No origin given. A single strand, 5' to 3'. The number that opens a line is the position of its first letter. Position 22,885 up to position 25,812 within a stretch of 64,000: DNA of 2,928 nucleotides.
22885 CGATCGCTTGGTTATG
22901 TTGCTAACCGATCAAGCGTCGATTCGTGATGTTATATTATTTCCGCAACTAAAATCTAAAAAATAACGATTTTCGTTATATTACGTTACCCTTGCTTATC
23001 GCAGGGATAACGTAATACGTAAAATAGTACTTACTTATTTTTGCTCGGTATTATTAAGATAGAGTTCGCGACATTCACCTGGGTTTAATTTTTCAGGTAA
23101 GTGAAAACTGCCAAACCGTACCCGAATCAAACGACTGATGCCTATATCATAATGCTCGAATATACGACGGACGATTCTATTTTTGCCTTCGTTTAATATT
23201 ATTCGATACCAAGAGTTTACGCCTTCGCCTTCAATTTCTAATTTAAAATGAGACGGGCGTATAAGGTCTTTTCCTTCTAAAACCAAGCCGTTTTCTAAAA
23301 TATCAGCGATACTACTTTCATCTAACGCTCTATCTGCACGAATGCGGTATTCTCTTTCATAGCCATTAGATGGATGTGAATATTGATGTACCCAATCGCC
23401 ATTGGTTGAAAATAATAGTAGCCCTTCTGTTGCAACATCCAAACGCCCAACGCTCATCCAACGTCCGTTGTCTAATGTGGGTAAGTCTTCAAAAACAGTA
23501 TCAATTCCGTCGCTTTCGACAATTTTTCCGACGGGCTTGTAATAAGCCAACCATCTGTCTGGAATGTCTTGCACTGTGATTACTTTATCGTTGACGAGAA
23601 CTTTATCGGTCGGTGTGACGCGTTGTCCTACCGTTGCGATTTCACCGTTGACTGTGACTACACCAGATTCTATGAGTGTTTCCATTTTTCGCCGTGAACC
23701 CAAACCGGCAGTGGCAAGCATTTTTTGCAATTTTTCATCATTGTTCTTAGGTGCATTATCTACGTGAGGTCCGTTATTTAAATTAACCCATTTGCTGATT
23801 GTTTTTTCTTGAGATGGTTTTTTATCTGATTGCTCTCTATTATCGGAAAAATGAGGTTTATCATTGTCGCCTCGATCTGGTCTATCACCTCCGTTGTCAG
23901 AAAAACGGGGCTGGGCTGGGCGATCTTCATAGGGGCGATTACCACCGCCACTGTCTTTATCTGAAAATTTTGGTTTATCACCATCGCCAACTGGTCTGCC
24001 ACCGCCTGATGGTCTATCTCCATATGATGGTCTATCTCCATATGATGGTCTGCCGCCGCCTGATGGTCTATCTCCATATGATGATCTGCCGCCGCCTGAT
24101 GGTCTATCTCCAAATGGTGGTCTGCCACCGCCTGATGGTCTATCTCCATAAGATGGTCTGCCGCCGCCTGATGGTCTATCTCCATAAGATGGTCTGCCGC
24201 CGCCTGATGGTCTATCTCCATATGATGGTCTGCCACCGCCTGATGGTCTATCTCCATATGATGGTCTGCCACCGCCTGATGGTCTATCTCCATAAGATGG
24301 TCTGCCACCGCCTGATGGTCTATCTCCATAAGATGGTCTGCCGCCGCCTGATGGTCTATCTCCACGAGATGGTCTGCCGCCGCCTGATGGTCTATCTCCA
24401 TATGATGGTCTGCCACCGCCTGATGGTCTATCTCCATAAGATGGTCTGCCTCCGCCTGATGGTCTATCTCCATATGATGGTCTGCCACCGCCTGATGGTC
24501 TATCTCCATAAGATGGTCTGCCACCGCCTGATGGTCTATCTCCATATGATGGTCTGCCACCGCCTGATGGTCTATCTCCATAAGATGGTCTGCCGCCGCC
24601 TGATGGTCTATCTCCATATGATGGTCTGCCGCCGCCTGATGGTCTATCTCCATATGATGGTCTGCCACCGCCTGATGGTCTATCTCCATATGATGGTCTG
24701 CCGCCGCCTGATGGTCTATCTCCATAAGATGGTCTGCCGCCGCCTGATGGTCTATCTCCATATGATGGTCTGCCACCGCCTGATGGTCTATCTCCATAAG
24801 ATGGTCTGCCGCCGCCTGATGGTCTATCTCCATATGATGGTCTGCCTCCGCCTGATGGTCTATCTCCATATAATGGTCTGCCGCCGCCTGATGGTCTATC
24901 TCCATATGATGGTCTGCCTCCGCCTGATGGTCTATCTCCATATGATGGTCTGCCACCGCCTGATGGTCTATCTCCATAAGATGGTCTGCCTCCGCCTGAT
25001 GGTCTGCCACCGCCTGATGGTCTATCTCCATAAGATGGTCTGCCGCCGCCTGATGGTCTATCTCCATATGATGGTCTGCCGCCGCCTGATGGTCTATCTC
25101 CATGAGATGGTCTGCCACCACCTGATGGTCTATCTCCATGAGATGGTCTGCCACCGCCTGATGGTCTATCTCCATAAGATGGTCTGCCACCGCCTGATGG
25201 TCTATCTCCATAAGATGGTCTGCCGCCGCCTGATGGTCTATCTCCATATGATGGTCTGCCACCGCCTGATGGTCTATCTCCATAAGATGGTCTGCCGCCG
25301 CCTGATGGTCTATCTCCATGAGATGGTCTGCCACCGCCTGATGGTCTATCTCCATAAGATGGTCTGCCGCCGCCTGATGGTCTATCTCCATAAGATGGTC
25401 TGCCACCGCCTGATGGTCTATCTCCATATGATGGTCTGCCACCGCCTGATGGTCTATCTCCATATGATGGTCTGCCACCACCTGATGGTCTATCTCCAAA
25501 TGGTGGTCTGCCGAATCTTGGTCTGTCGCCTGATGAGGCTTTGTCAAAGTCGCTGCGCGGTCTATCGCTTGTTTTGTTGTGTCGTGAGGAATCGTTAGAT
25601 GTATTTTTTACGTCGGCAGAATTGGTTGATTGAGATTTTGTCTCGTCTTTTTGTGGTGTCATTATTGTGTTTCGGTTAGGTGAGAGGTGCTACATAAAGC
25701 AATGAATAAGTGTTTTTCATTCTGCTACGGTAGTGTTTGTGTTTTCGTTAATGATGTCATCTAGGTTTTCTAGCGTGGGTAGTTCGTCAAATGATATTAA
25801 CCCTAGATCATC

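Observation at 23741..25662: RluB carries a ~640-aa N-terminal (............)n RGG/YG low-complexity domain built from ~42 tandem 36-bp repeats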

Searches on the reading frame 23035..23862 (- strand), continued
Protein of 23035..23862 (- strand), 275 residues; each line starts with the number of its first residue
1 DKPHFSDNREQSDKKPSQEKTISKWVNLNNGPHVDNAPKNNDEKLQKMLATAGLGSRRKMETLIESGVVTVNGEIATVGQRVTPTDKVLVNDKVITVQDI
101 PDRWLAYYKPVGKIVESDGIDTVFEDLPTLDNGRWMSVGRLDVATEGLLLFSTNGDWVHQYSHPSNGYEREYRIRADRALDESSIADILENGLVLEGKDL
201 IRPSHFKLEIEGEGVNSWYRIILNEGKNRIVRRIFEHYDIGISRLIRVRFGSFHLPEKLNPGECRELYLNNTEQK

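Call 70: find_encoding_contigs(protein=P0364, flank=4000, max_places=2)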
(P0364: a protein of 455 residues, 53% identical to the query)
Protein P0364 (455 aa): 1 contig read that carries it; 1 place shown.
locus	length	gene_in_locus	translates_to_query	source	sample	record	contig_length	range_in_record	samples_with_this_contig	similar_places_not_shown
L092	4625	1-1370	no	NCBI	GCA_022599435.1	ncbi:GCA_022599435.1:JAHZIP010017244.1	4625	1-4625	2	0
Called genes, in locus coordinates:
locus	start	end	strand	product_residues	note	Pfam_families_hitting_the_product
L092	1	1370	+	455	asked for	PF01479:S4 (weak), PF00849:PseudoU_synth_2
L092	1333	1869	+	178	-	PF00565:SNase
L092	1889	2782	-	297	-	PF00892:EamA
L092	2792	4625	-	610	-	PF19310:TOP_N, PF01432:Peptidase_M3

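Call 74: search_solved_structures(query=window:23035-23760:-, show_alignments=1, max_evalue=1e-10)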
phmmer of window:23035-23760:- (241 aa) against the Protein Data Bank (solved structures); distinct sequences matched with E-value up to 1e-10: 5.
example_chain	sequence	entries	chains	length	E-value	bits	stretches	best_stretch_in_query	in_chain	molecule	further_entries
4lab_A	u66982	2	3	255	5.4e-53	183.2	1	4-238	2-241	Ribosomal large subunit pseudouridine synthase B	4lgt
9cl9_A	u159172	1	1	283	2.6e-52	180.9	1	8-238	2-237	Ribosomal large subunit pseudouridine synthase B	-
3dh3_A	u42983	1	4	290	6.6e-23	84.7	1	8-232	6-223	Ribosomal large subunit pseudouridine synthase F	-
1vio_A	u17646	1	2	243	6e-17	65.2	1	11-237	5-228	Ribosomal small subunit pseudouridine synthase A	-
1ksk_A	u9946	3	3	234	7e-14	55.1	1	13-233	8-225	RIBOSOMAL SMALL SUBUNIT PSEUDOURIDINE SYNTHASE A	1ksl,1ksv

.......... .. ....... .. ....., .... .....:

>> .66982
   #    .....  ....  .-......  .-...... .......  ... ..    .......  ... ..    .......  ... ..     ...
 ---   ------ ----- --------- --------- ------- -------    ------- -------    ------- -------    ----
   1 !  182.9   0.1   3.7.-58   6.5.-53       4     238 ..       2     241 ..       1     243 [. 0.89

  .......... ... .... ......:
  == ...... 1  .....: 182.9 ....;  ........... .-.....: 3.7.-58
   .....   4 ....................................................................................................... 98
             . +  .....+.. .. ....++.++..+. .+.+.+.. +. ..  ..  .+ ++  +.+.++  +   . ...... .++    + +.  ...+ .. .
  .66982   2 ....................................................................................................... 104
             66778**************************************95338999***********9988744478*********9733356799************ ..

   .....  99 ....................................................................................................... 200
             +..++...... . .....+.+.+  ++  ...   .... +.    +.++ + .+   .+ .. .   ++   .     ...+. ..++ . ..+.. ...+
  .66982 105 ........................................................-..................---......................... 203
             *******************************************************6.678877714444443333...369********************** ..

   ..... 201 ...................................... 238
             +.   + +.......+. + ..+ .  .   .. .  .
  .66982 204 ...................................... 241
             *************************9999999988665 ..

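Call 85: find_related_loci(query=A2, collection=metagenome_contigs, flank=4000)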
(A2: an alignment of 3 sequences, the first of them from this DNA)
Query A2 (235 aa) in metagenome_contigs; peptide patterns used: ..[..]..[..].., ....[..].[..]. (x = any residue, [..] = any of these).
600 stretches matched a pattern (row limit reached: there are more); 170 encode a relative of the query (tblastn E <= 1e-3); the best 80 are kept; 80 distinct loci.
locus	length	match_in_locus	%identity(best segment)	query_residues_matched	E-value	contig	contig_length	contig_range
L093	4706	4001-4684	49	2-227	4e-59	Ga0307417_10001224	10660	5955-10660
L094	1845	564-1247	49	2-227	1e-60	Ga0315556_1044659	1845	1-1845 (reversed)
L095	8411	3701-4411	44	1-234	2e-55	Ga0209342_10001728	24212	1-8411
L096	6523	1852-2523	44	2-222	3e-55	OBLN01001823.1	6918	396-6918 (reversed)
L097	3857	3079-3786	42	2-234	9e-55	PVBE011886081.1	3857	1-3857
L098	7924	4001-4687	45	2-227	3e-54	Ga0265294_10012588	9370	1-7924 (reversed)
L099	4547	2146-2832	46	1-227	1e-54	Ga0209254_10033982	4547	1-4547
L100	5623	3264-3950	46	1-227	3e-54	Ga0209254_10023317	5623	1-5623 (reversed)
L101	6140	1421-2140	39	2-234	3e-54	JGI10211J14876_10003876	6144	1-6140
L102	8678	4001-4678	44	3-227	5e-54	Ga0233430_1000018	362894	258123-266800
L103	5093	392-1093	44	3-234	6e-54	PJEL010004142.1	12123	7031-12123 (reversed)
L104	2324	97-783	46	1-227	2e-54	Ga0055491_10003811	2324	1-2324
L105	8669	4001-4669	43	3-222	6e-54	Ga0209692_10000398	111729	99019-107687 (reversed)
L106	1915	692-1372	46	3-227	4e-55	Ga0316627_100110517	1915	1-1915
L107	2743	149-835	46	1-227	2e-54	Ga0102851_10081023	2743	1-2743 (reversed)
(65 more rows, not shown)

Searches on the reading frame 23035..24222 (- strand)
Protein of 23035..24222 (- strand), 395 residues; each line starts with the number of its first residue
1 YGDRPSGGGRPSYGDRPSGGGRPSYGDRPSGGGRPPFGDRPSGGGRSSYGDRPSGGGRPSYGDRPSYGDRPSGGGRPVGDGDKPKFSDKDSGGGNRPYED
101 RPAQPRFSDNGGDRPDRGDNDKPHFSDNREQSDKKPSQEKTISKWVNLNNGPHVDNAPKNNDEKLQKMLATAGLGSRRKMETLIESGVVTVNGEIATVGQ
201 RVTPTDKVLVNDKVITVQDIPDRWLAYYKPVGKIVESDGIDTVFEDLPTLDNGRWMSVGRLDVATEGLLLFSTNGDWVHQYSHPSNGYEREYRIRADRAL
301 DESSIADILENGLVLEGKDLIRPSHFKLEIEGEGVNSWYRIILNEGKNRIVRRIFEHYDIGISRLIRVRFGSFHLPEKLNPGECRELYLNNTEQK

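Call 67: predict_structure(alignment_id=A3)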
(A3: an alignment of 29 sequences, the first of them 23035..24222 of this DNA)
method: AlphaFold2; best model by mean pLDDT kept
length: 395 residues; sequences in the alignment: 29
mean_pLDDT: 71.6   pTM: 0.60
mean pLDDT of the five models: 71.6, 70.4, 70.3, 69.9, 68.9
residues with pLDDT >= 90: 193; 70-90: 34; 50-70: 9; < 50: 159
segments of 3 or more residues with pLDDT < 50: 1-4, 6-10, 12-156, 391-395
pLDDT, mean of each block of 10 residues (from residue 1): 44 44 41 39 40 40 42 42 41 40 44 43 45 42 38 48 92 93 98 97 94 88 95 89 95 93 96 93 90 96 96 88 93 86 89 96 96 93 89 41
secondary structure, 60 per line:
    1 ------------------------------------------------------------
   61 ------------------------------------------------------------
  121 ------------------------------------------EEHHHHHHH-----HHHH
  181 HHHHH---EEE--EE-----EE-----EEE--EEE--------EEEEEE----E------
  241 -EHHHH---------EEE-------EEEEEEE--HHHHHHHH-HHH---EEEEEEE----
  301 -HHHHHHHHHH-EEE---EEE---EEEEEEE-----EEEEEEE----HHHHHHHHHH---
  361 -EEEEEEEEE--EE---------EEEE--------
elements in order: H165-171 H177-185 E189-191 E208-210 E213-215 E224-229 H243-246 E256-258 E266-272 H275-282 E290-296 H302-311 E313-315 E319-321 E325-331 E337-343 H348-357 E362-370 E384-387

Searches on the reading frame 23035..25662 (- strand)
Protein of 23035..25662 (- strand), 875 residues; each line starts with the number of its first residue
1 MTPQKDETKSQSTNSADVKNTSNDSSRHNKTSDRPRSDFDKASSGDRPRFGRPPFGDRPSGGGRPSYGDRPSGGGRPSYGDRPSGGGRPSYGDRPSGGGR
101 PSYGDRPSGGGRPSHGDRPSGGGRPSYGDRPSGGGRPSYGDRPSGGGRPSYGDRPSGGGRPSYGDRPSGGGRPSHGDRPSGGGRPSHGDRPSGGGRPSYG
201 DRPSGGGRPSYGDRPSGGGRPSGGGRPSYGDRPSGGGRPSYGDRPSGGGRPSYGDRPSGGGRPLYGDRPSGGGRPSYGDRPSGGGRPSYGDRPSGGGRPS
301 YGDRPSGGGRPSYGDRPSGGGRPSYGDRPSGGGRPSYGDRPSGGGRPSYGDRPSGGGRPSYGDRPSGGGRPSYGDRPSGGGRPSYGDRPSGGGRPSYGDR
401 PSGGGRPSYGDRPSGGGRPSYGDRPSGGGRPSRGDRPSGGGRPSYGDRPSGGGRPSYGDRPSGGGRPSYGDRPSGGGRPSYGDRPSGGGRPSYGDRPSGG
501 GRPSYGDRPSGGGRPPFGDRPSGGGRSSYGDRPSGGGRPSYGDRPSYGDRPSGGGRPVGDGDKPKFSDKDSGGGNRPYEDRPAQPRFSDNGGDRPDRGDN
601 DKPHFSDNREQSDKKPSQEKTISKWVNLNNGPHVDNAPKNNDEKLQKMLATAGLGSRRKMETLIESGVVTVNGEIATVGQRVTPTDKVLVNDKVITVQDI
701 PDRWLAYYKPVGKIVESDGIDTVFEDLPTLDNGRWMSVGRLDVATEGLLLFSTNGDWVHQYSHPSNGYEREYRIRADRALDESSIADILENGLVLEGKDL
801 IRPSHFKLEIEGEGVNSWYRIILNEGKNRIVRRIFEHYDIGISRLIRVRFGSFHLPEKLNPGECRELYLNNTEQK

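Call 4: search_protein_families(library=pfam, proteins=[window:23035-25662:-], max_evalue=0.01)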
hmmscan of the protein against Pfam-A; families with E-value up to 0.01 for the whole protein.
window:23035-25662:- (875 aa): 2 families
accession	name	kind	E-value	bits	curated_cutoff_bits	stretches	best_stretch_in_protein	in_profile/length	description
PF00849.27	PseudoU_synth_2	-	1.3e-13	51.9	26.8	1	704-837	2-152/152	RNA pseudouridylate synthase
PF01479.30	S4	-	1.1e-09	38.3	22.8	1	644-688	2-48/48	S4 domain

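Call 5: search_protein_families(library=ncbifam, proteins=[window:23035-25662:-], max_evalue=0.01)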
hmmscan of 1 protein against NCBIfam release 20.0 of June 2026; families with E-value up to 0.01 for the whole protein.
window:23035-25662:- (875 aa): 5 families
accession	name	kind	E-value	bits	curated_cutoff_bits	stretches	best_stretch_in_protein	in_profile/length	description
NF007976.1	PRK10700.1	equivalog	1.4e-56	191.7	290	1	642-872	2-237/291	23S rRNA pseudouridine(2605) synthase RluB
TIGR00093.1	TIGR00093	subfamily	5e-32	110.9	109.3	1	709-867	2-159/161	pseudouridine synthase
NF007784.0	PRK10475.1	equivalog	2.4e-24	85.8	318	1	642-867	6-224/290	23S rRNA pseudouridine(2604) synthase RluF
NF008097.0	PRK10839.1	equivalog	1.3e-18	67.4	275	1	645-868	3-223/232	16S rRNA pseudouridine(516) synthase RsuA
NF008487.1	PRK11394.1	equivalog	6.5e-08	32.4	284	1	736-866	62-203/206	23S rRNA pseudouridine(2457) synthase RluE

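Call 15: list_cluster_members(proteins=[window:23035-25662:-, window:25717-26286:-, window:26283-27053:-, window:27053-28237:-, window:21482-22966:+])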
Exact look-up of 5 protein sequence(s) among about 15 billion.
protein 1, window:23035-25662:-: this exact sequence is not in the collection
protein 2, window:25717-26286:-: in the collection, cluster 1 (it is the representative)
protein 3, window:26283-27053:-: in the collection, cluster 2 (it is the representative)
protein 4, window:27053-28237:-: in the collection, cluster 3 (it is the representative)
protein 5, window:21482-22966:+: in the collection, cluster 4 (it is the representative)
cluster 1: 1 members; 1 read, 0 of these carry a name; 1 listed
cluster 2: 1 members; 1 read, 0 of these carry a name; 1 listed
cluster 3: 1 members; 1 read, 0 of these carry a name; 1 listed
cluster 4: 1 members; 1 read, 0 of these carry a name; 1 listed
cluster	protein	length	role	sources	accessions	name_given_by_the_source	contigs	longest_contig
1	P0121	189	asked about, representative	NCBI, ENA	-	-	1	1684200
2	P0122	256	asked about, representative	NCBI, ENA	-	-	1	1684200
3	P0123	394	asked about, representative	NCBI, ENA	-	-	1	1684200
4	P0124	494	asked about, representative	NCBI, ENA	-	-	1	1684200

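Call 17: find_encoding_contigs(protein=P0121, flank=6000, max_places=3)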
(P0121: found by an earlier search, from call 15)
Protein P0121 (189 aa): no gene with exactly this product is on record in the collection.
